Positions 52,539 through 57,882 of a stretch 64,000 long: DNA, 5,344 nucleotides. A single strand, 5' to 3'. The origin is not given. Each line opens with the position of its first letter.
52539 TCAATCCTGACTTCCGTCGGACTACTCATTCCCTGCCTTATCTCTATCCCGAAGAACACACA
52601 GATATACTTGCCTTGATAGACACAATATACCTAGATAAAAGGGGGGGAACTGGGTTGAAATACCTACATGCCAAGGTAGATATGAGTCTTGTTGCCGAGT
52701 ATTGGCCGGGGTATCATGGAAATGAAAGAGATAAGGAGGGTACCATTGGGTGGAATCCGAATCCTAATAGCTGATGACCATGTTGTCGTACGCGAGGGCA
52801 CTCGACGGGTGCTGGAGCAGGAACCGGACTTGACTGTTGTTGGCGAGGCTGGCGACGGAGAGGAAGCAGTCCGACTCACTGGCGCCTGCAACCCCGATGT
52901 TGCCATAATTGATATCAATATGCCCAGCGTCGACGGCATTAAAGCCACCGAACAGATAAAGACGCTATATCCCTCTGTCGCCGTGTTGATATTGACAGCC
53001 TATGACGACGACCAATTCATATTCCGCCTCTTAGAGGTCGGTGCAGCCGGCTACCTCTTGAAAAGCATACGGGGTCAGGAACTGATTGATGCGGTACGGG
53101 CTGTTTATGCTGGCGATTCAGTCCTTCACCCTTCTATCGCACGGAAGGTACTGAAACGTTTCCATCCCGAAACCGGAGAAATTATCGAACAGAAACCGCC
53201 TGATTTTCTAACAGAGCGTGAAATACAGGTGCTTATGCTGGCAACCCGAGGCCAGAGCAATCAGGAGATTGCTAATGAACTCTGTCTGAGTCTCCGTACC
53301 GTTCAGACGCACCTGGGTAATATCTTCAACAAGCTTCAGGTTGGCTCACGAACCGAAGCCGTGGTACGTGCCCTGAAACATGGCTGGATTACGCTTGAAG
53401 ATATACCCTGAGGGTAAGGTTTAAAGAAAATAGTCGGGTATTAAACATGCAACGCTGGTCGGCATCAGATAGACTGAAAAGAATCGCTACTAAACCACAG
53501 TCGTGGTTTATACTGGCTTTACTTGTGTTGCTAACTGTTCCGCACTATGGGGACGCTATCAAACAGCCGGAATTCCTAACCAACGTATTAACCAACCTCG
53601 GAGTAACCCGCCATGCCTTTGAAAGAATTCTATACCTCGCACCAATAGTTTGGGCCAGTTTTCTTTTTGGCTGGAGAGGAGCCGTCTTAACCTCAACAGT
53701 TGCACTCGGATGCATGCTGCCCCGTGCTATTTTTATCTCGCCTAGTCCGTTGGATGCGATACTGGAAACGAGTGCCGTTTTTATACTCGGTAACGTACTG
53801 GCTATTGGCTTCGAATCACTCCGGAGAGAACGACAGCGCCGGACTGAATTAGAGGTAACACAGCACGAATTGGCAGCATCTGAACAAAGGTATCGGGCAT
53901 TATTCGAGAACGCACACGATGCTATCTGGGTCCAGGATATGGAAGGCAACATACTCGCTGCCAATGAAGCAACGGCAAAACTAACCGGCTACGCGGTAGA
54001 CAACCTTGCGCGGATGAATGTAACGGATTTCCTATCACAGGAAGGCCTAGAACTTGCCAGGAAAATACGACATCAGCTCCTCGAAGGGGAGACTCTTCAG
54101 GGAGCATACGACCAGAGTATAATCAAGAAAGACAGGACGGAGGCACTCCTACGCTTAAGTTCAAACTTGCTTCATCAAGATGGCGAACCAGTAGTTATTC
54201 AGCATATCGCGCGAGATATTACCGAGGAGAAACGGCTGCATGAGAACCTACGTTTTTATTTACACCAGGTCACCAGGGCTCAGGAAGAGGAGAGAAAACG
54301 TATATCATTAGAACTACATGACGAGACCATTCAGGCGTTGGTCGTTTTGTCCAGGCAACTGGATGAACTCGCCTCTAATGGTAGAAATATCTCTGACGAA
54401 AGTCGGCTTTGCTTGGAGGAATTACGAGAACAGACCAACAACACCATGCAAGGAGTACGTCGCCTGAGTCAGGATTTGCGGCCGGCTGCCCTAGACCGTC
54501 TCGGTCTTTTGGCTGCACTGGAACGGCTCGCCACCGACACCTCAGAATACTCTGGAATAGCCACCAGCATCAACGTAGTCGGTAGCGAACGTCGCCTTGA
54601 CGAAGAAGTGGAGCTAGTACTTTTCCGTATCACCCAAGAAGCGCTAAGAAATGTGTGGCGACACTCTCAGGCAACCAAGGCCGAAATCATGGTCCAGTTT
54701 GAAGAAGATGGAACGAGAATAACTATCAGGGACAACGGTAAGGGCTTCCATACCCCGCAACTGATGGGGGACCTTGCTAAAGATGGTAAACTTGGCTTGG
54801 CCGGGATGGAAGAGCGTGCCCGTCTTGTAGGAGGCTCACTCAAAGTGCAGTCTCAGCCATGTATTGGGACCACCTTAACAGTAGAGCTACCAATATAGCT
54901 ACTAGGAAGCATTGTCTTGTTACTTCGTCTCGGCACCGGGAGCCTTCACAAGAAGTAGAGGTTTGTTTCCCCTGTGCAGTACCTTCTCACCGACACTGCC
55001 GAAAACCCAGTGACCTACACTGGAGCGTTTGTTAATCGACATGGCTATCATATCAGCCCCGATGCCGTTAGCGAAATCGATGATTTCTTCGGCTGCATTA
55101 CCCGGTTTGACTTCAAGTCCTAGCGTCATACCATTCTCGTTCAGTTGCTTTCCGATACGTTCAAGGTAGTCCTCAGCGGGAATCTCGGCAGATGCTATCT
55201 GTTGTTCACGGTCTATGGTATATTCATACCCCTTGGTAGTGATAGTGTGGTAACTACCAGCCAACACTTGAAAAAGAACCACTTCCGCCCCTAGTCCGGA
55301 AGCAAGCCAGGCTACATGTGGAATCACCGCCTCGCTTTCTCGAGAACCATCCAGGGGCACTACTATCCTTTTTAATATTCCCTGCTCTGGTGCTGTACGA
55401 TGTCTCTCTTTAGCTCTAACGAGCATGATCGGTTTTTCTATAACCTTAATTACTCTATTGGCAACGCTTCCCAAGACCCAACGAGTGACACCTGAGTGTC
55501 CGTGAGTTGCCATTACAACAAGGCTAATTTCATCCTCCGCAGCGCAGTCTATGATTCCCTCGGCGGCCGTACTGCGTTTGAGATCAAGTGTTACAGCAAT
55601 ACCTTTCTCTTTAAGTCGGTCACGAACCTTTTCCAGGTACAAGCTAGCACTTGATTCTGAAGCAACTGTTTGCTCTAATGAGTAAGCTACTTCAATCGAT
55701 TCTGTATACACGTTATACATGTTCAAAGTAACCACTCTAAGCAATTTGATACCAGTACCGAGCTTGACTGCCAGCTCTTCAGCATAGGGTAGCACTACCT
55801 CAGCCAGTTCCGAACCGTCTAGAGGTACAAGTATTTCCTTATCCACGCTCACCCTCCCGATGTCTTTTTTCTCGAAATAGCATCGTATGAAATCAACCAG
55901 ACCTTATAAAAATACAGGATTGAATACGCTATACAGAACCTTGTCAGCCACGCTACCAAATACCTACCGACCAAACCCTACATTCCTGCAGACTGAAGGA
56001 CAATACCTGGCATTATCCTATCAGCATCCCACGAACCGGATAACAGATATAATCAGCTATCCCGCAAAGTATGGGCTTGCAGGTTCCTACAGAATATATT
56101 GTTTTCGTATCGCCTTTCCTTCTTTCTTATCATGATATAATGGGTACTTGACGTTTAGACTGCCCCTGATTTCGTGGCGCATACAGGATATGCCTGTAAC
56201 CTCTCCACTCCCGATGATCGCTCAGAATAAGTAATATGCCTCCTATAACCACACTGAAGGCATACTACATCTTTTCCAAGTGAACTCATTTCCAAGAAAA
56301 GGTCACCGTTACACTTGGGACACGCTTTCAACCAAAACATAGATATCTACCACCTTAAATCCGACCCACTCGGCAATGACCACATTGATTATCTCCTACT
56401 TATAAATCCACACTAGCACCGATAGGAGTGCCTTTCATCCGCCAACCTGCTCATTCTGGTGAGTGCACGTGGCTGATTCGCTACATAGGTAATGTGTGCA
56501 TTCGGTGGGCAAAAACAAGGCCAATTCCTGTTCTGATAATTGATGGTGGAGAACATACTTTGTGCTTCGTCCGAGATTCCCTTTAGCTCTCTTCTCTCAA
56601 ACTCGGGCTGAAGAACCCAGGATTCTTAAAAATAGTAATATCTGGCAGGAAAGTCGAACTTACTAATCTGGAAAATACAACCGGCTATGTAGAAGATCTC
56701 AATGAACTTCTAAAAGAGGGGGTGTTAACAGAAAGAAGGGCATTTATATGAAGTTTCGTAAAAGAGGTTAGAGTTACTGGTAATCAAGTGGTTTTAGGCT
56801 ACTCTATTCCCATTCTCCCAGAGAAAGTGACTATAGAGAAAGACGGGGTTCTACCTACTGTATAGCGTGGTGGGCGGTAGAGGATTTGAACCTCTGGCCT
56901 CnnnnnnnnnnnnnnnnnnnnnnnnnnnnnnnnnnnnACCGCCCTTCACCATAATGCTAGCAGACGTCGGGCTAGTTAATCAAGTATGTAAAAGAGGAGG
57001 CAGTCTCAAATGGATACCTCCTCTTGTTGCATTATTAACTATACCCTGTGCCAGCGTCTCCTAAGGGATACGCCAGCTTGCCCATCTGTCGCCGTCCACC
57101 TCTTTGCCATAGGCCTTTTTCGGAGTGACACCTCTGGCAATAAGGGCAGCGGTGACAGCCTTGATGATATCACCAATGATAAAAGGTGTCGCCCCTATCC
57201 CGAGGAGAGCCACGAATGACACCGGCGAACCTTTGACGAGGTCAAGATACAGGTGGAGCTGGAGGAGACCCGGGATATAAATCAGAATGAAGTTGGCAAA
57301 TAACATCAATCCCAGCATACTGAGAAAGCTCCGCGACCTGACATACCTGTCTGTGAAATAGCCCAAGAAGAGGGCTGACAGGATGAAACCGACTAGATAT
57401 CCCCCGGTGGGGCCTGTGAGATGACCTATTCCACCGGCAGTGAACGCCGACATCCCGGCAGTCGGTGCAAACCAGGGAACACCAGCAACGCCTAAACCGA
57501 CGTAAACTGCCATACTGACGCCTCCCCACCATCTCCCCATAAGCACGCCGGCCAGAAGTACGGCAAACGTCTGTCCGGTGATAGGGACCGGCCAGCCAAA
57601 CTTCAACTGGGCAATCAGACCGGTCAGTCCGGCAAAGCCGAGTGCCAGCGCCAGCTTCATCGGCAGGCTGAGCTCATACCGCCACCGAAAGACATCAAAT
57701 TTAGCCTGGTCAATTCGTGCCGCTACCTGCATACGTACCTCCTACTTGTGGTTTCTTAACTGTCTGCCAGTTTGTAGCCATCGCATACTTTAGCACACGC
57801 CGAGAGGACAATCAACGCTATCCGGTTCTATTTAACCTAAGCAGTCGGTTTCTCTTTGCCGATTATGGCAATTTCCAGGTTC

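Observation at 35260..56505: Four copies of a conserved ~95-125-bp promoter/operator module defining a local regulon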

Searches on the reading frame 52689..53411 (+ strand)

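Call 11: search_protein_families(library=pfam, proteins=[window:52689-53411:+], max_evalue=0.01)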
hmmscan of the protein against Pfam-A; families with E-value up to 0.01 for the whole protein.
window:52689-53411:+ (240 aa): 5 families
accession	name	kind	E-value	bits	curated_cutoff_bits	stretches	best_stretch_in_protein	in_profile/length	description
PF00072.30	Response_reg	-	6.5e-29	100.8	30.2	1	25-137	1-111/111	Response regulator receiver domain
PF00196.25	GerE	-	1.7e-19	69.6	23.5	1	173-228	2-57/57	Bacterial regulatory proteins, luxR family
PF13551.12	HTH_29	-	0.0017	18.9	28.1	1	179-209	2-33/64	Winged helix-turn helix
PF14493.12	HTH_40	-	0.0033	18.1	27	1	182-215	6-39/89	Helix-turn-helix domain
PF08281.18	Sigma70_r4_2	-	0.0077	16.3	25.7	0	174-209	11-47/54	Sigma-70, region 4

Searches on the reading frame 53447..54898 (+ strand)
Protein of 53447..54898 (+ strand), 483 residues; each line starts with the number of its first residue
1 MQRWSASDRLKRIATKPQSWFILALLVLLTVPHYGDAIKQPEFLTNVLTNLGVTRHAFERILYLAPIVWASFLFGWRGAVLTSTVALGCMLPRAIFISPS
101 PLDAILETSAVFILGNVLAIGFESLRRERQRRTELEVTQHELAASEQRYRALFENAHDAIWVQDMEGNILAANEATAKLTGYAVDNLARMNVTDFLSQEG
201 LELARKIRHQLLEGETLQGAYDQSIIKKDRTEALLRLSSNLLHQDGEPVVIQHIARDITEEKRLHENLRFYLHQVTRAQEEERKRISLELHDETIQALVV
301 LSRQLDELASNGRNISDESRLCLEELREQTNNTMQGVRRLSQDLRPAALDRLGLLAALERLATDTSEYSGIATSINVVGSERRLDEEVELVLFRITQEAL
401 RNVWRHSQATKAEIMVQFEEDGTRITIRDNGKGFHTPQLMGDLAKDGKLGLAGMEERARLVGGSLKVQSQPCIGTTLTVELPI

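Call 11: search_protein_families(library=pfam, proteins=[window:53447-54898:+], max_evalue=0.01)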
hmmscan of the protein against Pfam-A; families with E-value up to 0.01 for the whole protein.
window:53447-54898:+ (483 aa): 8 families
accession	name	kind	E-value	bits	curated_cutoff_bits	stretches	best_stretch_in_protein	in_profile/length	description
PF02518.31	HATPase_c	-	3.4e-12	47.2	26.4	1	389-482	3-108/111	Histidine kinase-, DNA gyrase B-, and HSP90-like ATPase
PF00989.32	PAS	-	1.5e-11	44.7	22.6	1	148-216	2-71/113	PAS fold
PF07730.19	HisKA_3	-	5.4e-10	40.1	24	1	282-349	1-68/68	Histidine kinase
PF13426.13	PAS_9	-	1.2e-09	38.8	27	1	158-260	2-103/103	PAS domain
PF13188.13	PAS_8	-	3.5e-09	36.7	21.8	1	147-188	1-39/65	PAS domain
PF08448.16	PAS_4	-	7.6e-07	29.8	23.1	1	153-263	1-110/110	PAS fold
PF05231.19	MASE1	-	5.2e-05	22.9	29.8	1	40-120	222-283/299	MASE1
PF13581.12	HATPase_c_2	-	0.0013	19.2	27.4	1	379-442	19-87/127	Histidine kinase-like ATPase domain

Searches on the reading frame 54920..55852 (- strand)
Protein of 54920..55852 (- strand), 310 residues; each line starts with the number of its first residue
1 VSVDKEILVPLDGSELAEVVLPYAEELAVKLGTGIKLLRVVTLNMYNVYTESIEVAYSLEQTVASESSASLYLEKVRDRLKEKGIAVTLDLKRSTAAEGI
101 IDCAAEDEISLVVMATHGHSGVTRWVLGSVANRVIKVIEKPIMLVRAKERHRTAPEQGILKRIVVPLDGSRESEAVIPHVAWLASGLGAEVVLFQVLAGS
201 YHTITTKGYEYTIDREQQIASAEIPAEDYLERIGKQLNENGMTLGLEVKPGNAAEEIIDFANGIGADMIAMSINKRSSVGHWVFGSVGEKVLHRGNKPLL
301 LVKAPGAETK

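Call 11: search_protein_families(library=pfam, proteins=[window:54920-55852:-], max_evalue=0.01)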
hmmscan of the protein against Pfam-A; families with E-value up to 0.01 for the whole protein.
window:54920-55852:- (310 aa): 1 family
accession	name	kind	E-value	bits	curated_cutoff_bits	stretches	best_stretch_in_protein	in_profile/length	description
PF00582.32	Usp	-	7.3e-48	163.1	24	2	5-146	3-141/141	Universal stress protein family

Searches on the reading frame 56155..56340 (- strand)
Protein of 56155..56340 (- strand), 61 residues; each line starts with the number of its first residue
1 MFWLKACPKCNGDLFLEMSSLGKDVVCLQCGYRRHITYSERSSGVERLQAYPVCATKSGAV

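Call 11: search_protein_families(library=pfam, proteins=[window:56155-56340:-], max_evalue=0.01)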
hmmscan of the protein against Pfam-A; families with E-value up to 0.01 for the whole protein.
window:56155-56340:- (61 aa): 1 family
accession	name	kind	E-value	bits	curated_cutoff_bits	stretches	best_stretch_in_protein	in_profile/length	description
PF14354.12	Lar_restr_allev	-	8.6e-05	23.1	28.6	1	4-42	3-41/58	Restriction alleviation protein Lar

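Call 53: search_protein_families(library=ncbifam, proteins=[window:56155-56340:-], max_evalue=0.001)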
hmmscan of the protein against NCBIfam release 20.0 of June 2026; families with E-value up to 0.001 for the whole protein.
window:56155-56340:- (61 aa): 2 families
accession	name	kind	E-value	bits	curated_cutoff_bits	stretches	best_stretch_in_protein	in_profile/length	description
NF047723.1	TransFacS4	equivalog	0.00082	19.8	120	1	5-35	2-28/90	transcription factor S4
NF033497.1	rubre_like_arch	subfamily_domain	0.00097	18.8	32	0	27-37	3-13/34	rubrerythrin-like domain-containing protein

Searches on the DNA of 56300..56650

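Call 75: search_rna_families(source=window, start=56300, end=56650, threshold=evalue, max_evalue=1)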
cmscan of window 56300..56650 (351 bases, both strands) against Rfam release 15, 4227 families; matches with E-value up to 1: 0.
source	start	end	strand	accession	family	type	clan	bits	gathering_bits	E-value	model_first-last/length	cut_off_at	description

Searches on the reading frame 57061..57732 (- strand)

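Call 11: search_protein_families(library=pfam, proteins=[window:57061-57732:-], max_evalue=0.01)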
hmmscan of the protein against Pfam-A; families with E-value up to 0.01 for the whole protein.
window:57061-57732:- (223 aa): 1 family
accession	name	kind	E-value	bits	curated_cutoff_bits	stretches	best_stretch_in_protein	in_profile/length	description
PF02632.19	BioY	-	3.1e-34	118.4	25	1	47-202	2-138/140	BioY family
